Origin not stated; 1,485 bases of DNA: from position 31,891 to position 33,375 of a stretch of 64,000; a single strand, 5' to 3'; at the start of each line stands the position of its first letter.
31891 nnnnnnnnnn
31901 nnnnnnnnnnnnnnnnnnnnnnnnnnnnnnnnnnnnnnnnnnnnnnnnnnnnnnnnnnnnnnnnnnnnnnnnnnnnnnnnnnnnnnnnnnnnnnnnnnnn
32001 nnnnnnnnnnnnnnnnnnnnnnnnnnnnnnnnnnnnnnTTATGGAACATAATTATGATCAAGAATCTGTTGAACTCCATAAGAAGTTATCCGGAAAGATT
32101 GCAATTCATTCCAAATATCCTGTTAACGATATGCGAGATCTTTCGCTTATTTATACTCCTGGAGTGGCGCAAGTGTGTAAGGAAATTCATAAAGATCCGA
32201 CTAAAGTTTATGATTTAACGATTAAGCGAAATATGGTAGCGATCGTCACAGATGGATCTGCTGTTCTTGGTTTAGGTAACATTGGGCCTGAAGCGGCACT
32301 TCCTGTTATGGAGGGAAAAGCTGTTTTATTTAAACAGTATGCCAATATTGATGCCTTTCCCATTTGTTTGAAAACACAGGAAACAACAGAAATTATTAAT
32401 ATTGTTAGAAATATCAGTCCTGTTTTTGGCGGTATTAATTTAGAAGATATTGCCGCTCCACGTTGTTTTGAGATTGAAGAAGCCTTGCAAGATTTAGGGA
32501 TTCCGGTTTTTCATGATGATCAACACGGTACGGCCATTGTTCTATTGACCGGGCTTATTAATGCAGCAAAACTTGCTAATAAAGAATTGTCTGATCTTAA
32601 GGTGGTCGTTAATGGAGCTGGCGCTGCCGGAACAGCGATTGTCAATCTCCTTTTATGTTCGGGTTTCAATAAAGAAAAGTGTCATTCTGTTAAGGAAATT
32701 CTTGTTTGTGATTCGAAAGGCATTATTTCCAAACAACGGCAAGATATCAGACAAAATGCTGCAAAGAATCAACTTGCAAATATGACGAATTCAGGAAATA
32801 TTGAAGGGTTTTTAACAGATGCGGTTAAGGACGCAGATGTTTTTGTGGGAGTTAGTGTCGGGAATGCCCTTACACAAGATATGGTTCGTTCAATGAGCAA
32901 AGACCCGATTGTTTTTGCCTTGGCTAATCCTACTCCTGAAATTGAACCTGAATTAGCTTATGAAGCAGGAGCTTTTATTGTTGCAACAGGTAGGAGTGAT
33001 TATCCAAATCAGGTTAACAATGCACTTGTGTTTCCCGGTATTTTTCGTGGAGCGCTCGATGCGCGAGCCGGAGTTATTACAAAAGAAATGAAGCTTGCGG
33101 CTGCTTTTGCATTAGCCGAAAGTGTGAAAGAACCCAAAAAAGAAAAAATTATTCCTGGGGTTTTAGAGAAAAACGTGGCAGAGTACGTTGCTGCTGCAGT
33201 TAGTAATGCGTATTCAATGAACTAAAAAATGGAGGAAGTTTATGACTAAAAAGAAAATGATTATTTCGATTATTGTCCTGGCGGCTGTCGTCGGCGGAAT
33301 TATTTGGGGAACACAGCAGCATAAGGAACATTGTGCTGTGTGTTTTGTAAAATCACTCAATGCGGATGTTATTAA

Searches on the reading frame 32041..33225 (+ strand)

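Call 70: search_protein_families(library=pfam, proteins=[window:32041-33225:+], max_evalue=0.00001)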
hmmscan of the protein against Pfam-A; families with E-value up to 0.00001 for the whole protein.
window:32041-33225:+ (394 aa): 2 families
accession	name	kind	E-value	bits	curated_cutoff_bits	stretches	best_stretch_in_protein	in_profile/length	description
PF03949.21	Malic_M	-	1.9e-31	109.8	23.5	1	163-389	3-255/258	Malic enzyme, NAD binding domain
PF00390.24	malic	-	4.3e-30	105.3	23.1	1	19-149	3-181/182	Malic enzyme, N-terminal domain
